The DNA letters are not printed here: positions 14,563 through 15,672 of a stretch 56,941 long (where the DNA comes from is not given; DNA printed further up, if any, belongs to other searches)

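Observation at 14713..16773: Ferritin-loading family-1 encapsulin operon translationally coupled to an ExeA/GspA-type AAA+ ATPase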

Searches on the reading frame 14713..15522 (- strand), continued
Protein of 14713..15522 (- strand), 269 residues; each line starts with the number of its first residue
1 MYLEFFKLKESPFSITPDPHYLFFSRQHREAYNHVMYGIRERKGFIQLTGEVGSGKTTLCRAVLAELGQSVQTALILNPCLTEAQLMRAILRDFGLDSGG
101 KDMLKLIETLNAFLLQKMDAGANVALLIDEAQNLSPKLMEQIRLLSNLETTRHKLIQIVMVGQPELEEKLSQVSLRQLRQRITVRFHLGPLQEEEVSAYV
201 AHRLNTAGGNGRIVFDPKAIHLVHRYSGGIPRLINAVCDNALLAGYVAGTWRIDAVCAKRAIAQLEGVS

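Call 23: search_protein_families(library=pfam, proteins=[L030:4215-5999:+, L023:4041-5972:+, L041:4176-5999:+, L026:4166-5260:+, L028:4778-5515:+, L033:4833-6011:+, L038:4645-5307:-, L034:971-1771:-, L025:4700-5494:-], max_evalue=0.001)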
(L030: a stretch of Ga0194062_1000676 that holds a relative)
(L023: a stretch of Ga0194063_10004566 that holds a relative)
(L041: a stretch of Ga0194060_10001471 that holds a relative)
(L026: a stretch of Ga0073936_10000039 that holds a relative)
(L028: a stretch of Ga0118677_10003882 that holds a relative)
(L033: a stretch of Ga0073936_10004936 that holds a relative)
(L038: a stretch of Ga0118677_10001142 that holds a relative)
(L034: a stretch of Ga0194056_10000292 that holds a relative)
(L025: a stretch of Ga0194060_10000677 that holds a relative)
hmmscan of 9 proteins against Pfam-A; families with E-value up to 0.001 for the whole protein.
L030:4215-5999:+ (594 aa): 1 family
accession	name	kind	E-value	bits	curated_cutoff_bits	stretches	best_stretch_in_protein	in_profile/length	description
PF05960.17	DUF885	-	1.2e-48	167.6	32.4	1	63-571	28-531/532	Bacterial protein of unknown function (DUF885)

L023:4041-5972:+ (643 aa): 6 families
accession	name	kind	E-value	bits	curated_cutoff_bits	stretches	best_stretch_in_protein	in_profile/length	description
PF02719.21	Polysacc_synt_2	-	5.4e-114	380.7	20.2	1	295-576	1-291/293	Polysaccharide biosynthesis protein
PF01370.27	Epimerase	-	7.3e-17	62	20.9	1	295-505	1-227/240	NAD dependent epimerase/dehydratase family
PF13727.12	CoA_binding_3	-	1.4e-15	58.2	25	1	63-246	3-171/175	CoA-binding domain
PF16363.11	GDP_Man_Dehyd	-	1.3e-10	41.7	27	1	297-419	2-130/332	GDP-mannose 4,6 dehydratase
PF04321.23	RmlD_sub_bind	-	5.2e-08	32.7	27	1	295-460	3-154/287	RmlD substrate binding domain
PF01073.25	3Beta_HSD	-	4.2e-07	29.7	22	1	296-425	1-123/280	3-beta hydroxysteroid dehydrogenase/isomerase family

L041:4176-5999:+ (607 aa): 1 family
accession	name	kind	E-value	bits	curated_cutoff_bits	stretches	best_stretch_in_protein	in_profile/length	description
PF05960.17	DUF885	-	2.5e-51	176.4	32.4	1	71-583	25-530/532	Bacterial protein of unknown function (DUF885)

L026:4166-5260:+ (364 aa): 3 families
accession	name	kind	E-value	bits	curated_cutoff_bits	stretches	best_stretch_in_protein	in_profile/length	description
PF00712.24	DNA_pol3_beta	-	2.7e-41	140.9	24.4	2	1-118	1-119/120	DNA polymerase III beta subunit, N-terminal domain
PF02767.21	DNA_pol3_beta_2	-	6.6e-35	120.3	27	1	128-242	1-116/116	DNA polymerase III beta subunit, central domain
PF02768.20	DNA_pol3_beta_3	-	1.3e-28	99.7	27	1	244-362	1-121/121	DNA polymerase III beta subunit, C-terminal domain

L028:4778-5515:+ (245 aa): 6 families
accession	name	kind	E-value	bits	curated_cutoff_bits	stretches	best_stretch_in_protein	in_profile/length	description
PF13649.12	Methyltransf_25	-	2.2e-09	38.3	27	1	72-168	1-93/97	Methyltransferase domain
PF08242.18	Methyltransf_12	-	3e-07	31.5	30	1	73-168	1-92/98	Methyltransferase domain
PF08241.18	Methyltransf_11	-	1.4e-06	29.3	21.2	1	73-156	1-77/95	Methyltransferase domain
PF13489.12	Methyltransf_23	-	2.8e-05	24.4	27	1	66-169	20-109/164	Methyltransferase domain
PF13847.12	Methyltransf_31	-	0.00052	20.1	27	1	71-155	6-90/145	Methyltransferase domain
PF01209.24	Ubie_methyltran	-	0.00081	19.2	20.1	1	67-156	46-133/233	ubiE/COQ5 methyltransferase family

L033:4833-6011:+ (392 aa): 0 families

L038:4645-5307:- (220 aa): 2 families
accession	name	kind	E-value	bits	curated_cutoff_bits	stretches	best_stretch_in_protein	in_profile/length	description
PF13701.12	DDE_Tnp_1_4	-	1.9e-07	30.2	34.7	1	44-171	301-432/435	Transposase DDE domain group 1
PF01609.27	DDE_Tnp_1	-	5.3e-07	30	23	1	11-111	128-200/200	Transposase DDE domain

L034:971-1771:- (266 aa): 1 family
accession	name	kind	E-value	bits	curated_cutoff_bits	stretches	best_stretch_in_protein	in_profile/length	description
PF01925.25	TauE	-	3.4e-33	115.7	32.6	1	32-262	3-237/237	Sulfite exporter TauE/SafE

L025:4700-5494:- (264 aa): 0 families

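Call 42: search_solved_structures(query=window:14713-15522:-, max_evalue=0.01, show_alignments=1)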
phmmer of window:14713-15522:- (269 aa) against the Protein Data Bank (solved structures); distinct sequences matched with E-value up to 0.01: 1.
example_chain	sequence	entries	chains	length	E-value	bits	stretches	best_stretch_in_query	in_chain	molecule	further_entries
3upu_A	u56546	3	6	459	0.0027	20.7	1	26-79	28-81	ATP-dependent DNA helicase dda | Dda helicase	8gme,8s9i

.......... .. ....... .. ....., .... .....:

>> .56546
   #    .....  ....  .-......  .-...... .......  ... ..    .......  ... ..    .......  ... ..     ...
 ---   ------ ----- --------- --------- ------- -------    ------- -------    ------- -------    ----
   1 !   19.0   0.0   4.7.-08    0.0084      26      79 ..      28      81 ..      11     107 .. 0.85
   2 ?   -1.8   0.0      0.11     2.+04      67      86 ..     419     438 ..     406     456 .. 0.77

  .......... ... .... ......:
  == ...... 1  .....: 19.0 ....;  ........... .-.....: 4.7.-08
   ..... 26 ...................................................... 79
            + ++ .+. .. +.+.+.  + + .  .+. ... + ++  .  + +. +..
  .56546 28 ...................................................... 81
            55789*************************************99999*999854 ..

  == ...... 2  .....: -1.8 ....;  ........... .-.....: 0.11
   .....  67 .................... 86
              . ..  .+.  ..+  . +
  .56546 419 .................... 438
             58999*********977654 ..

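Call 49: find_encoding_contigs(protein=P0055, flank=5000, max_places=2)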
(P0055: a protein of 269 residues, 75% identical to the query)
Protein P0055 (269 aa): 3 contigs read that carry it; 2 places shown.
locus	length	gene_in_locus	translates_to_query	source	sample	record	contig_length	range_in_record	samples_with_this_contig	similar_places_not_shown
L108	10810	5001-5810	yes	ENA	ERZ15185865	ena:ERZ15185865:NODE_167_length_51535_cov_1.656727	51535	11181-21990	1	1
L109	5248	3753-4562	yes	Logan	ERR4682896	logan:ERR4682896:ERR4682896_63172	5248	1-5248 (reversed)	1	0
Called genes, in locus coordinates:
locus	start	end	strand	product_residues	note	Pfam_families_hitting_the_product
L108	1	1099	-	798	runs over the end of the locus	PF17389:Bac_rhamnosid6H, PF17390:Bac_rhamnosid_C (weak)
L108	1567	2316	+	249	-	PF13485:Peptidase_MA_2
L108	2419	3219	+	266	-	PF01435:Peptidase_M48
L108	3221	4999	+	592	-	PF05960:DUF885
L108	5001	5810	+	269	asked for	PF13191:AAA_16 (weak), PF13401:AAA_22, PF00004:AAA (weak)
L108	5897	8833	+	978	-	PF00497:SBP_bac_3, PF13188:PAS_8 (weak), PF13426:PAS_9, PF00512:HisKA, PF02518:HATPase_c, PF00072:Response_reg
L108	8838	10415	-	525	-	PF01979:Amidohydro_1 (faint), PF07969:Amidohydro_3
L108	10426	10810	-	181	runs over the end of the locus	-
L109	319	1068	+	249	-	PF13485:Peptidase_MA_2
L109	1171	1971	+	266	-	PF01435:Peptidase_M48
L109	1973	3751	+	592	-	PF05960:DUF885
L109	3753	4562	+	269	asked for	PF13191:AAA_16 (weak), PF13401:AAA_22, PF00004:AAA (weak)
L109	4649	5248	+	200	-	?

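Call 51: search_protein_families(library=pfam, proteins=[L018:5319-6086:+, L017:5292-6104:+, L020:6807-7586:+, L018:6134-7675:+], max_evalue=0.05)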
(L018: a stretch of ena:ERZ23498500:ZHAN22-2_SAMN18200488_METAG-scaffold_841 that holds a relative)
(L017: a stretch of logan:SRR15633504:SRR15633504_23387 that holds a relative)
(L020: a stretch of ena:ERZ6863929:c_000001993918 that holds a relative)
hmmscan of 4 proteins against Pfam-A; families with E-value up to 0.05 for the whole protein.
L018:5319-6086:+ (255 aa): 0 families

L017:5292-6104:+ (270 aa): 0 families

L020:6807-7586:+ (259 aa): 2 families
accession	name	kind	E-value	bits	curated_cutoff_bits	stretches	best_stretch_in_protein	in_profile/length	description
PF16537.11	T2SSB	-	7.8e-05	22.7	28.4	1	214-249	19-55/60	Type II secretion system protein B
PF23862.1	CdsD_C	-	0.025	15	27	1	201-242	4-45/56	CdsD C-terminal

L018:6134-7675:+ (513 aa): 0 families

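Call 52: search_protein_families(library=ncbifam, proteins=[L018:5319-6086:+, L017:5292-6104:+, L030:4215-5999:+, L018:4513-5322:+, L030:6001-6807:+], max_evalue=0.01)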
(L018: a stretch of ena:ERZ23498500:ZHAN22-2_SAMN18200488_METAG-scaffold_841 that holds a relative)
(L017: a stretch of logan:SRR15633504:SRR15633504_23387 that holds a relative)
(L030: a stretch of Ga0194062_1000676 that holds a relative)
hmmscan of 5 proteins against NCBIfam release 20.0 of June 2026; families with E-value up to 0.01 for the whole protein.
L018:5319-6086:+ (255 aa): 3 families
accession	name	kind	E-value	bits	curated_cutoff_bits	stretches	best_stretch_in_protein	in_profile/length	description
TIGR01709.2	typeII_sec_gspL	equivalog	6e-05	22.3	65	1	5-128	157-271/392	type II secretion system protein GspL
NF041527.1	SCO1860_LAETG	equivalog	0.0075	15.5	200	1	41-122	223-302/306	SCO1860 family LAETG-anchored protein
NF033483.0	PknB_PASTA_kin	equivalog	0.0094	15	450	0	64-159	298-390/563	Stk1 family PASTA domain-containing Ser/Thr kinase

L017:5292-6104:+ (270 aa): 0 families

L030:4215-5999:+ (594 aa): 0 families

L018:4513-5322:+ (269 aa): 6 families
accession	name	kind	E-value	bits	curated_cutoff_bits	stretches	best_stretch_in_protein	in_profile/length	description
TIGR03015.1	pepcterm_ATPase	hypoth_equivalog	5.3e-90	301.5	324.5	1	1-265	1-266/269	XrtA/PEP-CTERM system-associated ATPase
TIGR03420.1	DnaA_homol_Hda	equivalog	0.00019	21.1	194.8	0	13-80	6-75/226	DnaA regulatory inactivator Hda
TIGR00150.1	T6A_YjeE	equivalog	0.0013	18.6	60.1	1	42-69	21-48/135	tRNA (adenosine(37)-N6)-threonylcarbamoyltransferase complex ATPase subunit type 1 TsaE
TIGR02782.1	TrbB_P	equivalog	0.0039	16.5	304.55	1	30-73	124-167/303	P-type conjugative transfer ATPase TrbB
NF041000.1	ATPase_ComGA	equivalog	0.0052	15.8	300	1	31-71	116-156/267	competence type IV pilus ATPase ComGA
NF004041.0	PRK05541.1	subfamily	0.009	16.1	127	0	42-114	6-74/176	adenylyl-sulfate kinase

L030:6001-6807:+ (268 aa): 7 families
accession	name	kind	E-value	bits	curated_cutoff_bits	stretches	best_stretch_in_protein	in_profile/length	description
TIGR03015.1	pepcterm_ATPase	hypoth_equivalog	2.5e-91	305.8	324.5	1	1-265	1-266/269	XrtA/PEP-CTERM system-associated ATPase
TIGR00150.1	T6A_YjeE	equivalog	7.4e-05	22.6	60.1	1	43-72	22-51/135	tRNA (adenosine(37)-N6)-threonylcarbamoyltransferase complex ATPase subunit type 1 TsaE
TIGR02782.1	TrbB_P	equivalog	0.001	18.4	304.55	1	32-74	126-167/303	P-type conjugative transfer ATPase TrbB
TIGR03420.1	DnaA_homol_Hda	equivalog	0.0017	17.9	194.8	0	39-78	34-73/226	DnaA regulatory inactivator Hda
TIGR01189.1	ccmA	equivalog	0.0046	16.6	131.6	1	22-110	6-94/198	heme ABC exporter ATP-binding protein CcmA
TIGR00152.1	TIGR00152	equivalog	0.0074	16.1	65.55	0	46-111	2-64/188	dephospho-CoA kinase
NF041000.1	ATPase_ComGA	equivalog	0.0083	15.2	300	0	32-71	117-156/267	competence type IV pilus ATPase ComGA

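Call 63: predict_structure(alignment_id=A2)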
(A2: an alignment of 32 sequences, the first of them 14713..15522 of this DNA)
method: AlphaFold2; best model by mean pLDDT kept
length: 269 residues; sequences in the alignment: 32
mean_pLDDT: 91.1   pTM: 0.83
mean pLDDT of the five models: 91.1, 87.9, 87.5, 84.4, 83.3
residues with pLDDT >= 90: 193; 70-90: 73; 50-70: 3; < 50: 0
segments of 3 or more residues with pLDDT < 50: none
pLDDT, mean of each block of 10 residues (from residue 1): 92 87 91 95 93 91 90 83 86 88 88 92 92 89 81 88 93 92 93 95 93 95 97 96 96 97 88
secondary structure, 60 per line:
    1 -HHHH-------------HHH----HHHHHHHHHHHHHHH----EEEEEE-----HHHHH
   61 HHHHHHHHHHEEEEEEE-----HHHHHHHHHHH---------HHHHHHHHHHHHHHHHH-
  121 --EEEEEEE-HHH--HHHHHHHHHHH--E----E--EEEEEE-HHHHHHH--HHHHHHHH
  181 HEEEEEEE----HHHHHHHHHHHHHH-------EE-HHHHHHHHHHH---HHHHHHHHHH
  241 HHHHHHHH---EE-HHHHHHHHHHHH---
elements in order: H2-5 H26-40 E45-50 H56-70 E71-77 H83-93 H103-119 E123-129 H136-146 E157-162 H164-170 H173-181 E182-188 H193-206 H217-227 H231-248 H255-266

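Call 66: fold_search(model_id=the predicted structure, library=pdb)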
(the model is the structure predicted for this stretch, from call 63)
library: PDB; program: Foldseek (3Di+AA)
matches with E <= 10: 1741; with E <= 0.001: 795
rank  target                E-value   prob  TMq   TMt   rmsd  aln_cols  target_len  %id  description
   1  1w5t_A                7.7e-10  1.00  0.70  0.50   4.4       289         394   17  Structure of the Aeropyrum Pernix ORC2 protein (ADPNP-ADP complexes) (released 2004-10-05)
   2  8xvb_A                8.6e-10  1.00  0.67  0.72   3.7       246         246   20  Cryo-EM structure of ATP-DNA-MuB filaments (released 2024-08-14)
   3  8xvc_A                9.0e-10  1.00  0.67  0.75   3.8       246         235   18  CryoEM structure of ADP-DNA-MuB conformation1 (released 2024-08-14)
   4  7jgr_A                2.4e-09  1.00  0.67  0.48   5.0       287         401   18  Structure of Drosophila ORC bound to DNA (84 bp) and Cdc6 (released 2020-09-09)
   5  1w5s_B                2.9e-09  1.00  0.63  0.45   4.6       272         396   16  Structure of the Aeropyrum Pernix ORC2 protein (ADP form) (released 2004-10-05)
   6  1w5t_C                4.0e-09  1.00  0.69  0.50   4.5       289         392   16  Structure of the Aeropyrum Pernix ORC2 protein (ADPNP-ADP complexes) (released 2004-10-05)
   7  7jk6_A                8.1e-09  1.00  0.66  0.49   4.0       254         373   17  Structure of Drosophila ORC in the active conformation (released 2020-09-09)
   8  7m99_A                8.5e-09  1.00  0.64  0.66   4.9       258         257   18  ATPgS bound TnsC filament from ShCAST system (released 2021-07-28)
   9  2qby_A                1.1e-08  1.00  0.66  0.51   4.7       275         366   15  Crystal structure of a heterodimer of Cdc6/Orc1 initiators bound to origin DNA (from S. solfataricus) (released 2007-09-11)
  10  7jk5_A                2.0e-08  1.00  0.64  0.46   4.3       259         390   19  Structure of Drosophila ORC bound to DNA (released 2020-09-09)
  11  2xsz_C                2.0e-08  1.00  0.53  0.47   6.1       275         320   18  The dodecameric human RuvBL1:RuvBL2 complex with truncated domains II (released 2011-10-05)
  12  7tjh_I                2.4e-08  1.00  0.62  0.46   4.8       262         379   16  S. cerevisiae ORC bound to 84 bp ARS1 DNA and Cdc6 (state 1) with flexible Orc6 N-terminal domain (released 2022-10-05)
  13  7jpo_A                2.8e-08  1.00  0.63  0.50   4.1       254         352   16  ORC-O1AAA: Human Origin Recognition Complex (ORC) with dynamic/unresolved ORC2 WH (released 2020-09-02)
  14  7tjf_A                3.1e-08  1.00  0.67  0.40   5.1       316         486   16  S. cerevisiae ORC bound to 84 bp ARS1 DNA (released 2023-01-18)
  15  2xsz_A                3.4e-08  1.00  0.53  0.47   6.3       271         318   18  The dodecameric human RuvBL1:RuvBL2 complex with truncated domains II (released 2011-10-05)
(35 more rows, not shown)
